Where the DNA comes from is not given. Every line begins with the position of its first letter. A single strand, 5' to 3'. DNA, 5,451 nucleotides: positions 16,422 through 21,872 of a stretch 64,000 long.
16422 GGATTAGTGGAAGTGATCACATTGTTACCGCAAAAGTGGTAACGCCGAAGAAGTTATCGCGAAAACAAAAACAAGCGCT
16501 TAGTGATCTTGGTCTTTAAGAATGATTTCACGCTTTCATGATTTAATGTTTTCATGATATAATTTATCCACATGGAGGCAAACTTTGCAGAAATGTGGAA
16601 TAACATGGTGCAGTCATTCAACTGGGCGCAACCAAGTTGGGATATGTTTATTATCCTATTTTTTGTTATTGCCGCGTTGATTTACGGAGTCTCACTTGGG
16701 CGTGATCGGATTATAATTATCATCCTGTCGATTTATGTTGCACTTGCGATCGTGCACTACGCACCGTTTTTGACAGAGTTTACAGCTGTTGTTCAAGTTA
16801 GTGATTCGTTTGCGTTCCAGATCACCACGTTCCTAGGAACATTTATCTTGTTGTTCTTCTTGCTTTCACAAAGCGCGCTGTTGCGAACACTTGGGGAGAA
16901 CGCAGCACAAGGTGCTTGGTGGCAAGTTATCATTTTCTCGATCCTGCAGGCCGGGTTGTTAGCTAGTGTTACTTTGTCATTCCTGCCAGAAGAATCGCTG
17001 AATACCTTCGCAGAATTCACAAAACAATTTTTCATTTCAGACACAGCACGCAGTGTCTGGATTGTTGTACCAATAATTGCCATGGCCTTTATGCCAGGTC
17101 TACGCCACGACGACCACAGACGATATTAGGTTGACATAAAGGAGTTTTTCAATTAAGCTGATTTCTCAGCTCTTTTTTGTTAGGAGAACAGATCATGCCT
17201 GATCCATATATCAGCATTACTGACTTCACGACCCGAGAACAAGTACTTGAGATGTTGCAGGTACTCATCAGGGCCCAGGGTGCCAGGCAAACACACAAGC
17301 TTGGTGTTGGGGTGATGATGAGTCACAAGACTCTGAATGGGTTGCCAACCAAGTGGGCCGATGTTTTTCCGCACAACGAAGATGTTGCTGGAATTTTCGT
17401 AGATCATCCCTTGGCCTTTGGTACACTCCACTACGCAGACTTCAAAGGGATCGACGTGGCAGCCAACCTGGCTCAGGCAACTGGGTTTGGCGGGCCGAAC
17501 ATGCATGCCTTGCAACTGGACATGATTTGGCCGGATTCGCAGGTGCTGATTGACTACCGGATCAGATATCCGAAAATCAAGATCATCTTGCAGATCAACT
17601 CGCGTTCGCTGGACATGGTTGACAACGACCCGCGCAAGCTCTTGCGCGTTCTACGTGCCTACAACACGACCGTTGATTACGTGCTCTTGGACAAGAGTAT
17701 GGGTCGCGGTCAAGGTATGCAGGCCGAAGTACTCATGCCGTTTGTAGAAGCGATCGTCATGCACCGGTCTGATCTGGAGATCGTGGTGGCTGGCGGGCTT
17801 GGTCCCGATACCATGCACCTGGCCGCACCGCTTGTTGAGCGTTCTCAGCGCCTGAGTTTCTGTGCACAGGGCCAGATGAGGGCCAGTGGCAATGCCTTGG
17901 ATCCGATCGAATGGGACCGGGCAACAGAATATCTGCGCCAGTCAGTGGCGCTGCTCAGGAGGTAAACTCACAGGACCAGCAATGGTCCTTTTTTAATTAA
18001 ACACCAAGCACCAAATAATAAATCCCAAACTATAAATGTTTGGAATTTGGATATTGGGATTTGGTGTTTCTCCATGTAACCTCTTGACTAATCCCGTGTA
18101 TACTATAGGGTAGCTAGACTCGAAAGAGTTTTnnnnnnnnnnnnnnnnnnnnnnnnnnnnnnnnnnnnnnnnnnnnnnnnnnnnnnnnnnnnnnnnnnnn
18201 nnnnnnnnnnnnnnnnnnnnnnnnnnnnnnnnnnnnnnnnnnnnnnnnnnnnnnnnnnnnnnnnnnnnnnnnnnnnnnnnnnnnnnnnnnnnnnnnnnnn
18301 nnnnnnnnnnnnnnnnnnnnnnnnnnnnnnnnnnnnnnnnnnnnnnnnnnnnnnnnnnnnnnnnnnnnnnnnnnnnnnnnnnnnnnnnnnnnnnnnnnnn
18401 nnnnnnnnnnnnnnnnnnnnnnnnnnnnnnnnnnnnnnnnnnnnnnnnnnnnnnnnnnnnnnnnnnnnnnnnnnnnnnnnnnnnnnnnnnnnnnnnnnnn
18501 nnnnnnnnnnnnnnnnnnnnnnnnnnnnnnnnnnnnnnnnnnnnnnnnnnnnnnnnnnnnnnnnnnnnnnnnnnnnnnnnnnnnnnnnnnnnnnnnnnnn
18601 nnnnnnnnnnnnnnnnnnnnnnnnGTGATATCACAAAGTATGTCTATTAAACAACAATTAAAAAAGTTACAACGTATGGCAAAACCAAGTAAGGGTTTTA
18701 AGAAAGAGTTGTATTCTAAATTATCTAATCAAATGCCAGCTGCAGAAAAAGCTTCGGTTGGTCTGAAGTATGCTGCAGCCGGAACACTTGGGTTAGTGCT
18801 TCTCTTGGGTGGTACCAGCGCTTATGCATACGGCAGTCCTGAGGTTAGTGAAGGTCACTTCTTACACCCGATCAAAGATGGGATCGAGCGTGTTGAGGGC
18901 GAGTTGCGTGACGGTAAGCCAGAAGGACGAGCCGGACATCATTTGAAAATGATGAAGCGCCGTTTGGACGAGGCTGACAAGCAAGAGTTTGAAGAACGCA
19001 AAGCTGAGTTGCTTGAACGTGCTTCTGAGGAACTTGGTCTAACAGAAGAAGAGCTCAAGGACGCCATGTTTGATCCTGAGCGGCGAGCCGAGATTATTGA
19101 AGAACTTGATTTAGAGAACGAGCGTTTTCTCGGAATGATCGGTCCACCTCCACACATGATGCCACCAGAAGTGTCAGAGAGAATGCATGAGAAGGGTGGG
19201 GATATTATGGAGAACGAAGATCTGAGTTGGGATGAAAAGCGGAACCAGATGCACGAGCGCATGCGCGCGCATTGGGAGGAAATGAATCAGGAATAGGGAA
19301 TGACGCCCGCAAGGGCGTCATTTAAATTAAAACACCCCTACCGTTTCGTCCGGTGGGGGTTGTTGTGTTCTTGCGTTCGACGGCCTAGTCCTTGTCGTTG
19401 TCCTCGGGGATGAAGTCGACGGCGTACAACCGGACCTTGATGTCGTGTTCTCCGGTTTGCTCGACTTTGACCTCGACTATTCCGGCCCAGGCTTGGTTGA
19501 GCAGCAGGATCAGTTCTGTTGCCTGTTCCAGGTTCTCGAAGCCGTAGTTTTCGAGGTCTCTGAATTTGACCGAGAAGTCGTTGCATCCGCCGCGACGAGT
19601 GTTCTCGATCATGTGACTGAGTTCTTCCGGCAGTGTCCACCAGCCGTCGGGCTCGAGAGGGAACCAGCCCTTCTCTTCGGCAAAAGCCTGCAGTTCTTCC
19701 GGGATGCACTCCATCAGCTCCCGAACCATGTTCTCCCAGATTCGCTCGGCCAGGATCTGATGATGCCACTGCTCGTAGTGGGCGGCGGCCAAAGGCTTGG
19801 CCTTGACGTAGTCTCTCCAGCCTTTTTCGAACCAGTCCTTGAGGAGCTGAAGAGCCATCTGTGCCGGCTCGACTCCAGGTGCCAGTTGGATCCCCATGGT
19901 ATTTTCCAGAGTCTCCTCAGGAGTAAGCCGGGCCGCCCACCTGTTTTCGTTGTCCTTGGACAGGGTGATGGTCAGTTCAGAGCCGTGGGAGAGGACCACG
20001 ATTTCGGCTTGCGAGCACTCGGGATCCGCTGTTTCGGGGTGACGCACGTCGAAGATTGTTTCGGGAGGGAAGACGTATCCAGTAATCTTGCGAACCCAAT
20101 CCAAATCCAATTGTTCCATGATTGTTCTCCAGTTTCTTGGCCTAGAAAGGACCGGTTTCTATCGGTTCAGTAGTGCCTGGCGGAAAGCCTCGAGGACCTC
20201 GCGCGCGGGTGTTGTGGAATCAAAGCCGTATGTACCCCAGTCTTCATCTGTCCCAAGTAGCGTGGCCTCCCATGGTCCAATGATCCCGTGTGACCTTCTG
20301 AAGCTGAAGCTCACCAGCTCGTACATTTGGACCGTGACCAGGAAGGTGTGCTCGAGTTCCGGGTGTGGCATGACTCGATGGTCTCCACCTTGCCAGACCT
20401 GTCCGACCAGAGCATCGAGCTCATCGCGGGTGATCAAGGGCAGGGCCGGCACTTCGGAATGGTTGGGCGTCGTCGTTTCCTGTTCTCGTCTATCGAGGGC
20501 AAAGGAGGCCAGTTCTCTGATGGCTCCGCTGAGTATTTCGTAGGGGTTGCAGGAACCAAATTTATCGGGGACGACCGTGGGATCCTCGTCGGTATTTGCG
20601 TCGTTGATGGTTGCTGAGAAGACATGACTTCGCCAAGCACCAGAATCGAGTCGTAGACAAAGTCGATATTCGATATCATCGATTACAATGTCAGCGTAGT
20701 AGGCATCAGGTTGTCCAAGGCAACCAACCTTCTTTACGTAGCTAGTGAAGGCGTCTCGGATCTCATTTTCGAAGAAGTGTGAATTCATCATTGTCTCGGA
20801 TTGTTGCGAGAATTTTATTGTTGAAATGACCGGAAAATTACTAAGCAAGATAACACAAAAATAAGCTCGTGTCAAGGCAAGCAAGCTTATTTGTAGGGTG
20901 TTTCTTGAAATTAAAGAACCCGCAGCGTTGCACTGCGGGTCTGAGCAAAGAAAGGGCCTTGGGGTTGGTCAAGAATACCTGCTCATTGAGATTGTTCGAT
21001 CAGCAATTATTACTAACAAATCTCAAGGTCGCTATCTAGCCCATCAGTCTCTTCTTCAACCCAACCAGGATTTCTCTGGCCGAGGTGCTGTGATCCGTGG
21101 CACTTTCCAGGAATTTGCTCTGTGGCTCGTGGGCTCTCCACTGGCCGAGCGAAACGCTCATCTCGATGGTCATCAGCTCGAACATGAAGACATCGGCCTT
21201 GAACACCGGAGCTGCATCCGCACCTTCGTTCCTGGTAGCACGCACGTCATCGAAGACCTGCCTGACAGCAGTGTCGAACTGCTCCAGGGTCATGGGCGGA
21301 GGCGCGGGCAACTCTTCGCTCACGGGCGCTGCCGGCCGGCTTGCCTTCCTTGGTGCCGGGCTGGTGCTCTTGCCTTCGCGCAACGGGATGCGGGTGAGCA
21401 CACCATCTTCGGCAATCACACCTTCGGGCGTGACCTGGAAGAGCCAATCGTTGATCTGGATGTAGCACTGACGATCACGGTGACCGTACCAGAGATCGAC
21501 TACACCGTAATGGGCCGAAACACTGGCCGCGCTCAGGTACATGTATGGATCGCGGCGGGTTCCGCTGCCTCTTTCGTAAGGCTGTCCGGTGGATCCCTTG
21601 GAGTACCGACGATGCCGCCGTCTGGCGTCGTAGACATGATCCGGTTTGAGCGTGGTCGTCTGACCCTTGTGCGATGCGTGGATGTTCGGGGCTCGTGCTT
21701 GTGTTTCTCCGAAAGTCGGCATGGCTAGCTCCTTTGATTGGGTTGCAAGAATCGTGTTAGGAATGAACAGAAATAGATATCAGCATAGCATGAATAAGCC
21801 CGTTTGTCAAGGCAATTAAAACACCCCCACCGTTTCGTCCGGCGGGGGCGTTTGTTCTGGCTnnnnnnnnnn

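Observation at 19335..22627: Tandem array of four GC-rich, domain-shuffled paralogs with individual near-identical promoters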

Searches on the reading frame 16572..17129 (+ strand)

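Call 65: search_protein_families(library=ncbifam, proteins=[window:16572-17129:+], max_evalue=1)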
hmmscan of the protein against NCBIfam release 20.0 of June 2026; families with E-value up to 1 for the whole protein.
window:16572-17129:+ (185 aa): 2 families
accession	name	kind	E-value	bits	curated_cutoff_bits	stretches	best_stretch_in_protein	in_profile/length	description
NF010198.0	PRK13673.1-5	equivalog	0.00054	20.3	116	1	18-127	8-109/118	hypothetical protein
TIGR04104.1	cxxc_20_cxxc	subfamily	0.0046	17.3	45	1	14-72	35-92/93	TIGR04104 family putative zinc finger protein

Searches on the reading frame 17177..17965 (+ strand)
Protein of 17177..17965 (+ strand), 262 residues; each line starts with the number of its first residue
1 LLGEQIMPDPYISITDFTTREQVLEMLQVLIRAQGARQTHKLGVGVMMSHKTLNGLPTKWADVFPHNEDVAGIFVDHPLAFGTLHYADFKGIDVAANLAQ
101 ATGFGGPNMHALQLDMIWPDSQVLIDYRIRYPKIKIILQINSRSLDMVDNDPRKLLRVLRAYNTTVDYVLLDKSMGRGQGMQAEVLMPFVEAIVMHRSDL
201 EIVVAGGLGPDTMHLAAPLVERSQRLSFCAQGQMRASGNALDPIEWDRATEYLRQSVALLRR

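Call 64: search_protein_families(library=padloc, proteins=[window:17177-17965:+], max_evalue=1)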
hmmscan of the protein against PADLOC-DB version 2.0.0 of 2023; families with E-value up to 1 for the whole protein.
window:17177-17965:+ (262 aa): 0 families

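Call 65: search_protein_families(library=ncbifam, proteins=[window:17177-17965:+], max_evalue=1)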
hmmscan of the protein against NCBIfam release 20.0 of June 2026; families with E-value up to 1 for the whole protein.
window:17177-17965:+ (262 aa): 1 family
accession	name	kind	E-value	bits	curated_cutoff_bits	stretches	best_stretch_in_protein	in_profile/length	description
NF002304.0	PRK01222.2-4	equivalog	0.0018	17.8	181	1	140-214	104-168/208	phosphoribosylanthranilate isomerase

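Call 76: search_protein_families(library=pfam, proteins=[window:17177-17965:+], max_evalue=0.01)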
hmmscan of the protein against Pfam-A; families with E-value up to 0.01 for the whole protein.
window:17177-17965:+ (262 aa): 0 families

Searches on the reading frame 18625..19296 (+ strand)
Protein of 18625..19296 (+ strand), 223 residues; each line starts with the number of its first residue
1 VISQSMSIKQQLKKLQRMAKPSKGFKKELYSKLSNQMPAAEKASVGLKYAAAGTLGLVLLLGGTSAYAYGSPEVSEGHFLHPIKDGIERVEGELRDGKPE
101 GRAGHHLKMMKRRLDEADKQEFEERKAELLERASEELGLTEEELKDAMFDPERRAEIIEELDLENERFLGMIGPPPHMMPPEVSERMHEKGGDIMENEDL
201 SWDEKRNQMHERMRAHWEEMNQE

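Call 65: search_protein_families(library=ncbifam, proteins=[window:18625-19296:+], max_evalue=1)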
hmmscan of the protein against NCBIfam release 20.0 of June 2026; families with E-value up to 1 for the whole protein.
window:18625-19296:+ (223 aa): 0 families

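Call 76: search_protein_families(library=pfam, proteins=[window:18625-19296:+], max_evalue=0.01)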
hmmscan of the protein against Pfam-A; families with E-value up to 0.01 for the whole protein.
window:18625-19296:+ (223 aa): 0 families

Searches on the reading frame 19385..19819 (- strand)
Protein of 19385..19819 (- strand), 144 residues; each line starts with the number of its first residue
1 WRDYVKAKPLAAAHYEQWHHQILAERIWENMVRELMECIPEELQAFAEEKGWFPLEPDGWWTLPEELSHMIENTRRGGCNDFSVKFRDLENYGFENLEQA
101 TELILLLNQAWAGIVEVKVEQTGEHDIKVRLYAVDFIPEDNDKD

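Call 101: search_solved_structures(query=A9, max_evalue=10)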
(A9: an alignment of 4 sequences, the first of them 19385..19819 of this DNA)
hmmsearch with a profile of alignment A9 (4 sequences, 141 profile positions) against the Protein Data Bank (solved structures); distinct sequences matched with E-value up to 10: 1.
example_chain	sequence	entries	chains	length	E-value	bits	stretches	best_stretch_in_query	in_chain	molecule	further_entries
6s8t_A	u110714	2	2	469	0.75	13.1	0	32-77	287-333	Erythrocyte membrane protein 1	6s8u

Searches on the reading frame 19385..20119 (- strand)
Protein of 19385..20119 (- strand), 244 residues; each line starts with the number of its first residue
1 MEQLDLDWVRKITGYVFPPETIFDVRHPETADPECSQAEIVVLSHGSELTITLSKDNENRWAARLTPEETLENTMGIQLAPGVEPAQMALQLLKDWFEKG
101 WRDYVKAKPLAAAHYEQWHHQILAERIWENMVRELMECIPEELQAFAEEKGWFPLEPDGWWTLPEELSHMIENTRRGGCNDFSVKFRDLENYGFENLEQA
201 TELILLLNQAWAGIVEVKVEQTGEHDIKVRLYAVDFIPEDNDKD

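Call 6: search_protein_families(library=pfam, proteins=[window:19385-20119:-], max_evalue=10)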
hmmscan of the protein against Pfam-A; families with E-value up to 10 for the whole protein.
window:19385-20119:- (244 aa): 0 families

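Call 7: search_protein_families(library=phrogs, proteins=[window:19385-20119:-], max_evalue=10)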
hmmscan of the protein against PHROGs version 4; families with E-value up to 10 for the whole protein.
window:19385-20119:- (244 aa): 0 families

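Call 18: find_homologous_proteins(query=window:19385-20119:-, max_evalue=0.1)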
Query window:19385-20119:- (244 aa): 2 proteins with E <= 0.1 among 328 candidates.
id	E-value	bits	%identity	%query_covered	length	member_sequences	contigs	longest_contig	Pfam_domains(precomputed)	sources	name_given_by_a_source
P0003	5.1e-165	565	100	100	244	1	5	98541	-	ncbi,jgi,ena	-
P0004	6.3e-59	218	46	96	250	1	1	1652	-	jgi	jgi:hypothetical protein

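Call 20: find_encoding_contigs(protein=P0004, flank=10000)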
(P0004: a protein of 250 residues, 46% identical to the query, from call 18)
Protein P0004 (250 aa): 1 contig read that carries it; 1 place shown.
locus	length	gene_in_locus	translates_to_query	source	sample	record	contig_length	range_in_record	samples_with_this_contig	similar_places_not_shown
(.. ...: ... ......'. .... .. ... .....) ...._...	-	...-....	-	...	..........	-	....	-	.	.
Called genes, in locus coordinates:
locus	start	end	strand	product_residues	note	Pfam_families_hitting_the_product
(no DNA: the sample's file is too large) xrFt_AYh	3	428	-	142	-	?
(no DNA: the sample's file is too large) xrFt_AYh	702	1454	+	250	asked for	-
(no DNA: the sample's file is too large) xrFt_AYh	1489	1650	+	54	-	?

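Call 23: find_related_loci(query=window:19385-20119:-, collection=genome_contigs, flank=10000)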
Query window:19385-20119:- (244 aa) in genome_contigs; peptide patterns used: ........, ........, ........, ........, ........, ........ (x = any residue, [..] = any of these).
42 stretches matched a pattern, but none encodes a relative of the query by tblastn (E <= 1e-3).

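Call 64: search_protein_families(library=padloc, proteins=[window:19385-20119:-], max_evalue=1)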
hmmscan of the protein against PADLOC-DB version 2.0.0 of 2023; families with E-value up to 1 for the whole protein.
window:19385-20119:- (244 aa): 0 families

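Call 65: search_protein_families(library=ncbifam, proteins=[window:19385-20119:-], max_evalue=1)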
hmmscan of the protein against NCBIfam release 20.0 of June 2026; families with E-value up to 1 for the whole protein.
window:19385-20119:- (244 aa): 1 family
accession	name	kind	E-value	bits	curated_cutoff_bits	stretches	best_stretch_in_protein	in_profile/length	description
TIGR04349.1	rSAM_QueE_gams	hypoth_equivalog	0.11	12.2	300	1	21-96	111-185/210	7-carboxy-7-deazaguanine synthase QueE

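Call 77: predict_structure(alignment_id=A7)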
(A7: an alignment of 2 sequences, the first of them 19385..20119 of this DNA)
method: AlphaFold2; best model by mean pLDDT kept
length: 244 residues; sequences in the alignment: 2
mean_pLDDT: 48.9   pTM: 0.34
mean pLDDT of the five models: 48.9, 48.8, 44.4, 44.2, 44.2
residues with pLDDT >= 90: 0; 70-90: 14; 50-70: 90; < 50: 140
segments of 3 or more residues with pLDDT < 50: 14-20, 44-47, 67-166, 188-194, 206-215, 235-244
pLDDT, mean of each block of 10 residues (from residue 1): 62 49 66 71 55 67 52 31 42 46 37 32 39 39 42 35 47 54 52 49 48 53 63 48 36
secondary structure, 60 per line:
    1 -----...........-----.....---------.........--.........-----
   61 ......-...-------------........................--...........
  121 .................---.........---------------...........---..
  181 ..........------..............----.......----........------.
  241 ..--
elements in order: H6-16 E22-26 E36-44 E47-55 E61-66 H84-107 H110-137 H141-149 H165-175 E179-185 H186-190 H197-210 E215-221 E226-233

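Call 92: search_dna_similar(query=window:19385-20119:-, collection=phages, mode=protein, max_evalue=1, max_rows=10)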
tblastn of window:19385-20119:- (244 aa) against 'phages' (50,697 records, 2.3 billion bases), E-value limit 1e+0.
No match.

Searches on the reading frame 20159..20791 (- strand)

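Call 6: search_protein_families(library=pfam, proteins=[window:20159-20791:-], max_evalue=10)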
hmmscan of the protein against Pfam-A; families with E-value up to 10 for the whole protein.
window:20159-20791:- (210 aa): 0 families

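Call 7: search_protein_families(library=phrogs, proteins=[window:20159-20791:-], max_evalue=10)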
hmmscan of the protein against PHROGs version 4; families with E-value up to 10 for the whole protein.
window:20159-20791:- (210 aa): 1 family
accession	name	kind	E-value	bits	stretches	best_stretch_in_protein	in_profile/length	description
phrog_36317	-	unknown function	0.31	12.4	1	72-98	33-59/98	-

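Call 64: search_protein_families(library=padloc, proteins=[window:20159-20791:-], max_evalue=1)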
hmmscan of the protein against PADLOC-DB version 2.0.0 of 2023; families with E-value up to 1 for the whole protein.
window:20159-20791:- (210 aa): 0 families

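Call 65: search_protein_families(library=ncbifam, proteins=[window:20159-20791:-], max_evalue=1)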
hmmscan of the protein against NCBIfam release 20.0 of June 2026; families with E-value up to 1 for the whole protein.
window:20159-20791:- (210 aa): 0 families

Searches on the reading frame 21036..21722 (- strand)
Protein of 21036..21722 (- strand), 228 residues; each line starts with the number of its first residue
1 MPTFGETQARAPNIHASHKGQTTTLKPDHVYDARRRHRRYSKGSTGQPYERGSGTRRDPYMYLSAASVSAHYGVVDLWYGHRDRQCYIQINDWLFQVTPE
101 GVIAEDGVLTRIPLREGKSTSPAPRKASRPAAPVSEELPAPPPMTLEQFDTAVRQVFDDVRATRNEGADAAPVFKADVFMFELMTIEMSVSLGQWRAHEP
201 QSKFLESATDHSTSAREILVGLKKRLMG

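Call 6: search_protein_families(library=pfam, proteins=[window:21036-21722:-], max_evalue=10)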
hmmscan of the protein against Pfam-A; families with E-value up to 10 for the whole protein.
window:21036-21722:- (228 aa): 0 families

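Call 7: search_protein_families(library=phrogs, proteins=[window:21036-21722:-], max_evalue=10)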
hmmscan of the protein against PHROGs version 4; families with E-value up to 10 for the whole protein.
window:21036-21722:- (228 aa): 0 families

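Call 21: list_cluster_members(proteins=[P0003, P0001, window:21036-21722:-, window:20159-20791:-, window:22675-24054:+, window:18133-18624:+])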
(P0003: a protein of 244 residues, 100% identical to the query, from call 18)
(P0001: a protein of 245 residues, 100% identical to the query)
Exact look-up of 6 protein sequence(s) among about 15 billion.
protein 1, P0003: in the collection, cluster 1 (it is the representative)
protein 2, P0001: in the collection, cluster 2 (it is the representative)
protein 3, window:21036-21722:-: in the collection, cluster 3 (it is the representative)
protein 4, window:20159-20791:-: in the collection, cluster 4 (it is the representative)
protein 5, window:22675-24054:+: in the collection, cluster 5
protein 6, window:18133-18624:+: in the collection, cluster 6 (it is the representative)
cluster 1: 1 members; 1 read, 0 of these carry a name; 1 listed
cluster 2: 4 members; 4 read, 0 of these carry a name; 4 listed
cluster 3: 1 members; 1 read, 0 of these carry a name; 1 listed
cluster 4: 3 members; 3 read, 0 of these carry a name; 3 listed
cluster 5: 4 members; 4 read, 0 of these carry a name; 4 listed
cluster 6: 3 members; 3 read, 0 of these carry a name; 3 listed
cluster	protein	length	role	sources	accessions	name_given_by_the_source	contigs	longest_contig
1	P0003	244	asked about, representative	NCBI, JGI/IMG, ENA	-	-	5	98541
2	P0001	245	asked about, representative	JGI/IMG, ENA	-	-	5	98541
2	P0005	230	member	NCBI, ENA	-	-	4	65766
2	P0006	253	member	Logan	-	-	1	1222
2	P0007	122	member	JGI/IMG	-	-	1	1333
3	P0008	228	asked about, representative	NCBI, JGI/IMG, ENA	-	-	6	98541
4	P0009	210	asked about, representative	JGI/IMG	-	-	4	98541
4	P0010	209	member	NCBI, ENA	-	-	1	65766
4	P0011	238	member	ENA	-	-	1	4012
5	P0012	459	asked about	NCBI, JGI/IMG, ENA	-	-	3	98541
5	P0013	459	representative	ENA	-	-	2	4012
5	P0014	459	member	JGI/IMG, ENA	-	-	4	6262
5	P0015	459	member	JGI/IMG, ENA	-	-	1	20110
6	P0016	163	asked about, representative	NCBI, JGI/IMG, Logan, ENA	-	-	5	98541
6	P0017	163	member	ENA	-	-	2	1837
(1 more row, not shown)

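Call 64: search_protein_families(library=padloc, proteins=[window:21036-21722:-], max_evalue=1)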
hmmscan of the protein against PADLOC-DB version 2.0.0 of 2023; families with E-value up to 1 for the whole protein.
window:21036-21722:- (228 aa): 0 families

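Call 65: search_protein_families(library=ncbifam, proteins=[window:21036-21722:-], max_evalue=1)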
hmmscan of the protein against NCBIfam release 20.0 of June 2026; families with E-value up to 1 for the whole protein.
window:21036-21722:- (228 aa): 0 families
